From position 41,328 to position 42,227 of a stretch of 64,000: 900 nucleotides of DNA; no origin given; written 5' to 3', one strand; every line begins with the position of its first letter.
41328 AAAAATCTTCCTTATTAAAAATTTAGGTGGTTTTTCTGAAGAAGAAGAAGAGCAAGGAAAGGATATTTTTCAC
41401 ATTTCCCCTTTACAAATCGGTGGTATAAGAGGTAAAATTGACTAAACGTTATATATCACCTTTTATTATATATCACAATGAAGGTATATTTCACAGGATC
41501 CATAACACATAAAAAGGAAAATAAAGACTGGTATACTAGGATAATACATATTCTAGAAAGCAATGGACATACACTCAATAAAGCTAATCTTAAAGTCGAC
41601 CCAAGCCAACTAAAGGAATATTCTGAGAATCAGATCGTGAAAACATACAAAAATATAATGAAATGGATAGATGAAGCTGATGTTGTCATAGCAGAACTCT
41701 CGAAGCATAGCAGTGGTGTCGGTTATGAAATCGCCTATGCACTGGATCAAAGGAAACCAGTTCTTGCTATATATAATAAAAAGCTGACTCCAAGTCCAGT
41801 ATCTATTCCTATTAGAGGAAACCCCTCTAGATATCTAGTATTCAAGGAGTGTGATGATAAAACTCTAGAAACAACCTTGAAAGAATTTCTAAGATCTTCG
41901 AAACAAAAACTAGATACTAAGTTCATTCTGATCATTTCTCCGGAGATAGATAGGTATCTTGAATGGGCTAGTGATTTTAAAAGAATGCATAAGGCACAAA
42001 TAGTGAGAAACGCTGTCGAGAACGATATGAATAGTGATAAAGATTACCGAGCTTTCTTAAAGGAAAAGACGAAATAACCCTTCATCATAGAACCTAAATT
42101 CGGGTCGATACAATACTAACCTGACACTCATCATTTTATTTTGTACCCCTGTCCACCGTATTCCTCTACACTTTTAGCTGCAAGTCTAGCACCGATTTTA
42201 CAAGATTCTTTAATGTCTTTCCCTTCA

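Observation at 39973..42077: Three-gene cluster: two NDT-fold enzyme / ribbon-helix-helix fusion paralogues flanking a LOG/SLOG-like protein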

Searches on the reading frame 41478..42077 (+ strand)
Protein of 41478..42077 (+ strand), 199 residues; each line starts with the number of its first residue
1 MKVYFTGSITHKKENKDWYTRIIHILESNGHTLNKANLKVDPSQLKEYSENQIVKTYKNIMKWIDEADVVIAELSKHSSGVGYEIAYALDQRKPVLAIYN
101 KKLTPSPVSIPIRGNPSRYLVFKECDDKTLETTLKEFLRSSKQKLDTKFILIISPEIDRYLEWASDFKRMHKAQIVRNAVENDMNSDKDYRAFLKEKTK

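Call 3: search_protein_families(library=pfam, proteins=[window:41478-42077:+], max_evalue=1)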
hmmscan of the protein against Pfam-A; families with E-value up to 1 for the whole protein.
window:41478-42077:+ (199 aa): 7 families
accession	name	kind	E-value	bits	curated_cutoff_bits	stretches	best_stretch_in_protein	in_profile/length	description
PF05014.21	Nuc_deoxyrib_tr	-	1.8e-13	51.1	28.8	1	3-101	1-99/117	Nucleoside 2-deoxyribosyltransferase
PF15891.11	Nuc_deoxyri_tr2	-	1.5e-05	25.8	30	1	2-98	3-101/105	Nucleoside 2-deoxyribosyltransferase like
PF08937.16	ThsB_TIR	-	0.00021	22.1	21.2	1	18-102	11-97/100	Thoeris protein ThsB, TIR-like domain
PF13676.11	TIR_2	-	0.00044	21.2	28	1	9-101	3-92/122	TIR domain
PF14359.12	DUF4406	-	0.0042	17.9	22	1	1-96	1-90/91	Domain of unknown function (DUF4406)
PF24983.1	DUF7774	-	0.011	16.3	26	0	13-77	3-67/97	Domain of unknown function (DUF7774)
PF20614.3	Mycovirus_RNAse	-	0.02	16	33.9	0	35-91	19-74/77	Homologues of viral RNAse III, found in viruses infecting fungi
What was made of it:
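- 41478..42077 (+): Gene C, an NR paralogue of 199 aa. Its DNPH1-like N-domain (aa 1-~140) keeps Tyr4, Asp68, Glu73, Ser78, Glu84 and the S-x-x-I-R-G loop. Its RHH C-domain covers aa 146-186 (nt 41913-42035), followed by a third helix. Pfam NDT at 51 bits (call 3).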

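Call 4: search_protein_families(library=ncbifam, proteins=[window:41478-42077:+], max_evalue=1)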
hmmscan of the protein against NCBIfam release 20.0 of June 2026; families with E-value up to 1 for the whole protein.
window:41478-42077:+ (199 aa): 3 families
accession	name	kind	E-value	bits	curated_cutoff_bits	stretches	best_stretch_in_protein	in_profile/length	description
NF051842.1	PBP4_5_Efaec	equivalog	0.0048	15.3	700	1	11-92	33-115/668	penicillin-binding protein PBP4(5)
NF002498.0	PRK01827.1-4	equivalog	0.024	13.9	427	1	8-78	204-275/283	thymidylate synthase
NF000929.0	PRK00092.2-1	equivalog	0.1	12.6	147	1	148-196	64-111/153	ribosome maturation factor RimP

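Call 6: search_protein_families(library=padloc, proteins=[window:41478-42077:+], max_evalue=1)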
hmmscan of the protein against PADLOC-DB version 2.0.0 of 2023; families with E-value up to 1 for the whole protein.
window:41478-42077:+ (199 aa): 5 families
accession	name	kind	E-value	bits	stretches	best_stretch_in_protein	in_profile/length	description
PDLC00418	ThsB1|ThsB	-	1.4e-05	22.9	1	9-103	9-103/155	TIR-like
PDLC00433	ThsB1|ThsB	-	0.0011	17.1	1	55-137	44-132/164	TIR-like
PDLC04688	PDC-M50B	-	0.0025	16.1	1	44-137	44-137/162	-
PDLC00431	ThsB1|ThsB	-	0.011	14.1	1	71-120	70-120/162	TIR-like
PDLC03961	ShosA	-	0.031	11.6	1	69-128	229-288/303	-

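Call 8: find_homologous_proteins(query=window:41478-42077:+)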
Query window:41478-42077:+ (199 aa): 344 proteins with E <= 0.001 among 417 candidates; the best 120 are listed.
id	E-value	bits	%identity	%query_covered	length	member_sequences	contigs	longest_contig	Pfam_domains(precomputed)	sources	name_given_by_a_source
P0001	5.0e-127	439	100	100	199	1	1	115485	PF15891.12,PF05014.22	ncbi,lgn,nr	ncbi:nucleoside 2-deoxyribosyltransferase [Candidatus Dojkabacteria bacterium]|nr:nucleoside 2-deoxy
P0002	5.2e-78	279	65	96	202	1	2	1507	PF05014.22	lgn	-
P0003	9.4e-55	203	53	100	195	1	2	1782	PF05014.22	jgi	jgi:hypothetical protein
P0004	5.4e-53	197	50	95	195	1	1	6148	PF05014.22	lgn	-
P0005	1.0e-52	197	51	100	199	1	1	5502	PF05014.22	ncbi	-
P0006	1.8e-52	196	50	100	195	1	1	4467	PF05014.22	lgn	-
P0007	1.7e-51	193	50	99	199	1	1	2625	PF05014.22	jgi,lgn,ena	-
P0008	3.1e-51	192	49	100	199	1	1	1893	PF05014.22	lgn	-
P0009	3.7e-51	191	49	99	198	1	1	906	PF05014.22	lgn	-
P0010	1.2e-50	190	47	99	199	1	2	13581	PF05014.22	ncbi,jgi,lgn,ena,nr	ncbi:MAG: nucleoside 2-deoxyribosyltransferase [Patescibacteria group bacterium]|nr:nucleoside 2-deo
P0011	2.1e-49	186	48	99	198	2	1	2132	PF05014.22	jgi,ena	-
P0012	3.3e-49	185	49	99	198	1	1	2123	PF05014.22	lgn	-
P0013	4.9e-49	184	47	99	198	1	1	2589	PF05014.22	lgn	-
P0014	7.0e-49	184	52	86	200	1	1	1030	-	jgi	jgi:hypothetical protein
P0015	2.4e-48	182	49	99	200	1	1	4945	PF05014.22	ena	-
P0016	3.5e-48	182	47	99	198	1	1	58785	PF05014.22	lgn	-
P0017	1.1e-47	180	48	97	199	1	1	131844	PF05014.22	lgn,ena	-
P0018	2.1e-47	179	47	99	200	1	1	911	PF05014.22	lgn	-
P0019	2.3e-47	179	48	97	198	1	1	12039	PF05014.22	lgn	-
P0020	2.5e-47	179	48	99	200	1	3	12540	PF05014.22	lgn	-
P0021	2.7e-47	179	47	96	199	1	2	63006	PF05014.22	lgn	-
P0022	3.5e-47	178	46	99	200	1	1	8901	PF05014.22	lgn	-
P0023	8.0e-47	177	46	97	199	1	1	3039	PF05014.22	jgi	jgi:nucleoside 2-deoxyribosyltransferase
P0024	9.1e-47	177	47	97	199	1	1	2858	PF05014.22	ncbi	-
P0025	1.3e-46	177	46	98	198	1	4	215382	PF05014.22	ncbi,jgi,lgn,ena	-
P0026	1.4e-46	176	46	98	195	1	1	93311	PF05014.22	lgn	-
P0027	1.4e-46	176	42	98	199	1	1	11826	PF05014.22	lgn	-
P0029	1.8e-46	176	46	97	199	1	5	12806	PF05014.22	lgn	-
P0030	1.9e-46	176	46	97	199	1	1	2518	PF05014.22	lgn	-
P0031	3.0e-46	175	47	99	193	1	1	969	PF05014.22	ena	-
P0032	3.0e-46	175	45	99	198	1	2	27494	PF05014.22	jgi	-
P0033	4.3e-46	175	45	96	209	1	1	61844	PF05014.22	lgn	-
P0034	6.3e-46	174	48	98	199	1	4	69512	PF05014.22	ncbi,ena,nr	ncbi:MAG TPA: nucleoside 2-deoxyribosyltransferase [Candidatus Dojkabacteria bacterium]|nr:nucleosid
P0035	8.9e-46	174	47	98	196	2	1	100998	PF05014.22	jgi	jgi:2'-deoxynucleoside 5'-phosphate N-hydrolase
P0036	2.3e-45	172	45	98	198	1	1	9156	PF05014.22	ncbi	-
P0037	2.5e-45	172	44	100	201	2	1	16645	PF05014.22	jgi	jgi:nucleoside 2-deoxyribosyltransferase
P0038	5.8e-45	171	45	99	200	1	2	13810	PF05014.22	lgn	-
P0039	9.7e-45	170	46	98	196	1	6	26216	PF05014.22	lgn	-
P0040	2.5e-44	169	49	100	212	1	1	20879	PF05014.22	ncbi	ncbi:nucleoside 2-deoxyribosyltransferase [Patescibacteria group bacterium]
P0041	9.6e-44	167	49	98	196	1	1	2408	PF05014.22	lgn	-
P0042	1.3e-43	167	43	99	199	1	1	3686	PF05014.22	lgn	-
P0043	1.5e-43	167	47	99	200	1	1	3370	PF05014.22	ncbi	-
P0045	2.3e-43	166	44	99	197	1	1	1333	PF05014.22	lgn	-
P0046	7.4e-43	164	48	96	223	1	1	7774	PF05014.22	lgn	-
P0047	1.7e-42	163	44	98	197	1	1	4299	PF05014.22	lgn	-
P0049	1.2e-41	160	45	98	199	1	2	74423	PF05014.22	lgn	-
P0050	1.4e-41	160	43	98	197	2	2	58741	PF05014.22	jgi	jgi:2'-deoxynucleoside 5'-phosphate N-hydrolase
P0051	1.8e-41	160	43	100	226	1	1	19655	PF05014.22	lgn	-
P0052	2.1e-41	160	48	98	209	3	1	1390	PF05014.22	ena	-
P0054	2.9e-41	159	43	98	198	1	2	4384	PF05014.22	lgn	-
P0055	3.1e-41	159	42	98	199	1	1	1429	PF05014.22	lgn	-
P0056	3.2e-41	159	45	96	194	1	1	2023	PF05014.22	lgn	-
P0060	1.8e-40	157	47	88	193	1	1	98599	PF05014.22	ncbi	-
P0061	4.6e-40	155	40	100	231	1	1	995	PF05014.22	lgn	-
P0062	6.4e-40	155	48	100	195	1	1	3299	PF05014.22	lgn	-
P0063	1.2e-39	154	44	98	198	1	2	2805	PF05014.22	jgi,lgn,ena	-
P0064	1.3e-39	154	45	98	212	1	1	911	PF05014.22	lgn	-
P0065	2.3e-39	153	43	97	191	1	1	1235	PF05014.22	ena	-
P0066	4.0e-39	152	43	97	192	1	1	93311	PF05014.22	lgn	-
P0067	5.0e-39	152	43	97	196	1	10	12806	PF05014.22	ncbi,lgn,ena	-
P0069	1.1e-38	151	42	100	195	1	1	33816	PF05014.22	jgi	jgi:TPP-dependent 2-oxoacid decarboxylase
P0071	1.3e-38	151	42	99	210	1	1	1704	PF05014.22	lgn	-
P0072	1.3e-38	151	40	99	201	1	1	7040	PF05014.22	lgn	-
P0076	4.9e-38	149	43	99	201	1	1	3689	PF05014.22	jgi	-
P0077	6.3e-38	148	43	98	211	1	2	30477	PF05014.22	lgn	-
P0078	8.4e-38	148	45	98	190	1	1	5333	PF05014.22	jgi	jgi:nucleoside 2-deoxyribosyltransferase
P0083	1.8e-37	147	41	99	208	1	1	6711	PF05014.22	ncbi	-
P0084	2.1e-37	147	44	99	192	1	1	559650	-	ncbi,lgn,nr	ncbi:hypothetical protein JW796_01490 [Candidatus Dojkabacteria bacterium]|nr:hypothetical protein [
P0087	4.0e-37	146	44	96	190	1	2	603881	PF05014.22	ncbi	-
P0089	7.3e-37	145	39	98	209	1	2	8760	PF05014.22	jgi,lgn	jgi:hypothetical protein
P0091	8.5e-37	145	46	96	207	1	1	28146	PF05014.22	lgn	-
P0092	8.9e-37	144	43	98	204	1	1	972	PF05014.22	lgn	-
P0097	1.9e-36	143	43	97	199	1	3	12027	PF05014.22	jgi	jgi:nucleoside 2-deoxyribosyltransferase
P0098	2.2e-36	143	42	98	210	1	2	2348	PF05014.22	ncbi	-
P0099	2.2e-36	143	45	99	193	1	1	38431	PF05014.22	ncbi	-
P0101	4.0e-36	142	46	96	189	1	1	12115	PF05014.22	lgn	-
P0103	6.4e-36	142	43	98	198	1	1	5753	PF05014.22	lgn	-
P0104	7.0e-36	142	41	98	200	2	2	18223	PF05014.22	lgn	-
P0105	7.1e-36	142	44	96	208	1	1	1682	PF05014.22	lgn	-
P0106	7.7e-36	141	42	98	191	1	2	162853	PF05014.22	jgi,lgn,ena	-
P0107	8.6e-36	141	40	98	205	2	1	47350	PF05014.22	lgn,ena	-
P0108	1.0e-35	141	43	98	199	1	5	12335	PF05014.22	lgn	-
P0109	1.2e-35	141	44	98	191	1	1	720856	PF05014.22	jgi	jgi:nucleoside 2-deoxyribosyltransferase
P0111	1.7e-35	140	43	97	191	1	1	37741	PF05014.22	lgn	-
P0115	2.8e-35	140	39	98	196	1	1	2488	PF05014.22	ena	-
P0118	3.9e-35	139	44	96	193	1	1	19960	PF05014.22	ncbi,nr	ncbi:hypothetical protein GF362_07095 [Candidatus Dojkabacteria bacterium]|nr:hypothetical protein [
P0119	4.0e-35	139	40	99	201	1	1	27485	PF05014.22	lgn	-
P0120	4.9e-35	139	43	98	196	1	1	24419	PF05014.22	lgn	-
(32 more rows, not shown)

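Call 12: find_encoding_contigs(protein=P0026, flank=6000, max_places=2)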
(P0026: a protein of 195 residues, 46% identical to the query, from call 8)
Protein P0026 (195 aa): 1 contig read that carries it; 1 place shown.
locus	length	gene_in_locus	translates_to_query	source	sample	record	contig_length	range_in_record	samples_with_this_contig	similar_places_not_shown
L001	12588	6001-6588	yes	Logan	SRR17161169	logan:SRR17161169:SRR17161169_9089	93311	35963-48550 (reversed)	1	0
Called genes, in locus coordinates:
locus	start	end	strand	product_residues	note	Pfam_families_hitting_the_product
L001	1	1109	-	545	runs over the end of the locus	PF00118:Cpn60_TCP1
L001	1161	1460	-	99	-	PF00166:Cpn10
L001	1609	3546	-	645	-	-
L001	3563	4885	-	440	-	PF02541:Ppx-GppA (weak), PF08841:DDR (weak), PF11104:PilM_2, PF06723:MreB_Mbl (faint), PF06277:EutA (weak), PF14450:FtsA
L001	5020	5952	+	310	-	PF03291:mRNA_G-N7_MeTrfase (faint), PF13489:Methyltransf_23 (weak), PF13847:Methyltransf_31, PF08241:Methyltransf_11 (weak), PF08242:Methyltransf_12 (weak), PF13649:Methyltransf_25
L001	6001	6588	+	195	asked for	PF05014:Nuc_deoxyrib_tr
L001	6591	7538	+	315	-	PF13847:Methyltransf_31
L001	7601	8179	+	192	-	PF05014:Nuc_deoxyrib_tr (weak)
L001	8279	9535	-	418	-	PF00004:AAA, PF07724:AAA_2, PF22667:Lon_lid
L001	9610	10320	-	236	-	PF01386:Ribosomal_L25p, PF14693:Ribosomal_TL5_C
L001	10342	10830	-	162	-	PF13083:KH_KhpA-B, PF01424:R3H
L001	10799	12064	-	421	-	PF02096:60KD_IMP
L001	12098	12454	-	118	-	-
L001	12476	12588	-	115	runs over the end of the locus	-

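Call 13: find_encoding_contigs(protein=P0084, flank=6000, max_places=2)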
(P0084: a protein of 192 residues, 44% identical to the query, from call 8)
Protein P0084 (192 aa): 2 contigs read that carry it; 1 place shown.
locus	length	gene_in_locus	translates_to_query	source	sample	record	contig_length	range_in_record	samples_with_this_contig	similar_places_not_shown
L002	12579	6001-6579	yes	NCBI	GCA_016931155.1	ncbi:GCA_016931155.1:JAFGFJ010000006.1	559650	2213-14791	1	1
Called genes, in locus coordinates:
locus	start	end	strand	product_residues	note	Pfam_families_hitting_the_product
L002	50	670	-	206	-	-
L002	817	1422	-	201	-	-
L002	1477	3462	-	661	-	-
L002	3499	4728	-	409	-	PF06723:MreB_Mbl (weak), PF11104:PilM_2 (weak), PF14450:FtsA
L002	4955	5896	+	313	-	-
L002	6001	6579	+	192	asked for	-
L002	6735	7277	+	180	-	-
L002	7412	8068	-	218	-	PF03167:UDG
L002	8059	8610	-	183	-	PF01864:CarS-like, PF01148:CTP_transf_1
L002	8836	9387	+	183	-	-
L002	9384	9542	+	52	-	-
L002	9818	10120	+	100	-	-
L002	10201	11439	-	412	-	PF13401:AAA_22 (faint), PF00004:AAA, PF07724:AAA_2, PF07728:AAA_5 (weak), PF22667:Lon_lid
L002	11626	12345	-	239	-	PF01386:Ribosomal_L25p, PF14693:Ribosomal_TL5_C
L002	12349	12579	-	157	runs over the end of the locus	PF13083:KH_KhpA-B, PF01424:R3H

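Call 14: find_encoding_contigs(protein=P0109, flank=6000, max_places=2)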
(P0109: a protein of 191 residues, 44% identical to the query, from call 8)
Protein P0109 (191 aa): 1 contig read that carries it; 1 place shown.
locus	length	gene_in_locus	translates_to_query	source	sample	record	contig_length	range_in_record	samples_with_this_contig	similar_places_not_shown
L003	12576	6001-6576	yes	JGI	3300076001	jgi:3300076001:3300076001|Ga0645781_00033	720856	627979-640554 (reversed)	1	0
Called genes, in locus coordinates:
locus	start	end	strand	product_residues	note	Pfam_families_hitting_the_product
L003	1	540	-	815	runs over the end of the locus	PF13948:DUF4215 (weak)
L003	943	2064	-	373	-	PF25199:nSTAND_NTPase5 (weak), PF13173:AAA_14, PF13401:AAA_22 (faint), PF13635:DUF4143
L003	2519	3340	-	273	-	PF02353:CMAS (weak), PF13489:Methyltransf_23, PF13649:Methyltransf_25, PF13847:Methyltransf_31, PF08241:Methyltransf_11, PF08242:Methyltransf_12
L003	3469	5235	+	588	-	PF04055:Radical_SAM, PF16199:Radical_SAM_C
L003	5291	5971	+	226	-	-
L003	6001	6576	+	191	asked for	PF05014:Nuc_deoxyrib_tr (weak)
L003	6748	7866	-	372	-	PF00004:AAA, PF07724:AAA_2 (weak), PF22667:Lon_lid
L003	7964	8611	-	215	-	PF01386:Ribosomal_L25p, PF14693:Ribosomal_TL5_C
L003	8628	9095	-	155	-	PF13083:KH_KhpA-B, PF01424:R3H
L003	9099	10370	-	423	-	PF02096:60KD_IMP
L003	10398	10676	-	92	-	-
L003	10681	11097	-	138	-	-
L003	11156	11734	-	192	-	PF00440:TetR_N, PF16925:TetR_C_13 (weak)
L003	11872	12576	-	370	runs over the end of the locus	PF02543:Carbam_trans_N (faint), PF00814:TsaD, PF22521:HypF_C_2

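Call 19: search_solved_structures(query=A1, max_evalue=1, show_alignments=2)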
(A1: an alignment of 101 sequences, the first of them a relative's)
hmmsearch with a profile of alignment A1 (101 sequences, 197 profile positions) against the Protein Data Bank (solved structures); distinct sequences matched with E-value up to 1: 24.
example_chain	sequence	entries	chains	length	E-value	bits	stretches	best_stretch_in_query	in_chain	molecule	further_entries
4fyh_A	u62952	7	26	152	8.5e-19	71.4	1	3-138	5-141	Deoxyribonucleoside 5'-monophosphate N-glycosidase | 2'-deoxynucleoside 5'-phosphate N-hydrolase 1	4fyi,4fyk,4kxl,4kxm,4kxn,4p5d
2klh_A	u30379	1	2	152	1.7e-18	70.4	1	3-138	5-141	c-Myc-responsive protein Rcl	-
2khz_A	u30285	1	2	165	3.9e-18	69.2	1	3-138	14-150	c-Myc-responsive protein Rcl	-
8rps_C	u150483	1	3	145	3.6e-16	62.8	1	3-138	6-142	2'-deoxynucleoside 5'-phosphate N-hydrolase 1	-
8rpt_B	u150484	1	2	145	7.2e-16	61.8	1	3-138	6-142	2'-deoxynucleoside 5'-phosphate N-hydrolase 1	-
8qhr_A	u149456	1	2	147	1.2e-15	61.1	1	3-138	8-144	2'-deoxynucleoside 5'-phosphate N-hydrolase 1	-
9da1_A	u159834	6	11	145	1.2e-15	61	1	3-138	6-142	5-hydroxymethyl-dUMP N-hydrolase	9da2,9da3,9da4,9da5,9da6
8os9_A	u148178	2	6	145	1.2e-15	61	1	3-138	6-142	2'-deoxynucleoside 5'-phosphate N-hydrolase 1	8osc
9i3q_A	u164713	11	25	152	1.4e-15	60.9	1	3-138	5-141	5-hydroxymethyl-dUMP N-hydrolase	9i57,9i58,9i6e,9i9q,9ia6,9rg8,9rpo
4p5e_A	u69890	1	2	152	1.4e-15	60.9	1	3-138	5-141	2'-deoxynucleoside 5'-phosphate N-hydrolase 1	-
8qhq_A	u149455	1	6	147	2.4e-15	60.1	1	3-138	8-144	2'-deoxynucleoside 5'-phosphate N-hydrolase 1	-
8rqd_C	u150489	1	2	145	3.1e-15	59.7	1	3-138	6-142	2'-deoxynucleoside 5'-phosphate N-hydrolase 1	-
2a0k_A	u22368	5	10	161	0.0031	20.5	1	45-106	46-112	Nucleoside 2-deoxyribosyltransferase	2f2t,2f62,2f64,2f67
9gn4_A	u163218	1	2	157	0.0087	19.1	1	11-128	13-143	Nucleoside deoxyribosyltransferase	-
8fz9_A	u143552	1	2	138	0.02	17.9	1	43-130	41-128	TIR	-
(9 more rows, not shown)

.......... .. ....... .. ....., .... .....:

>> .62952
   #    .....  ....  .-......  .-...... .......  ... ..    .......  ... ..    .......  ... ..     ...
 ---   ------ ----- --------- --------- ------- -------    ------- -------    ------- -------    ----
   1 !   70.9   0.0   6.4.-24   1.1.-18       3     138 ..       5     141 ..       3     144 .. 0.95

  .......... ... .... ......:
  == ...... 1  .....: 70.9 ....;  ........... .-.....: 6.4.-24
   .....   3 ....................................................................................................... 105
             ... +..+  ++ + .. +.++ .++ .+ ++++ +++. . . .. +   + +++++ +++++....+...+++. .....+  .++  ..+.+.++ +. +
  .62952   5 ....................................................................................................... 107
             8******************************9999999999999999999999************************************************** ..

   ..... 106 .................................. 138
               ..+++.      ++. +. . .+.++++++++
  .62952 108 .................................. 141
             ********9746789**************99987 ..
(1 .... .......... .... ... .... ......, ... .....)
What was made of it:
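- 41478..42077 (+): Profile against PDB DNPH1, E 8.5e-19 (call 19).
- On NDT-fold / DNPH1 (Pfam PF05014 Nuc_deoxyrib_tr): The family profile hits rat and human DNPH1 at E 8.5e-19 to 3e-15 (call 19).
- On Thoeris (ThsA + ThsB): The DNPH1/NDT hits outscore them (calls 3, 6, 19).
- Closest known: DNPH1 / Rcl. Same: Profile E 8.5e-19 over residues 3-138 (call 19).
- The DNPH1/NDT assignment is far stronger: 51 bits in Pfam and E 8.5e-19 against PDB, compared with E 0.02 for a TIR (calls 3, 19).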
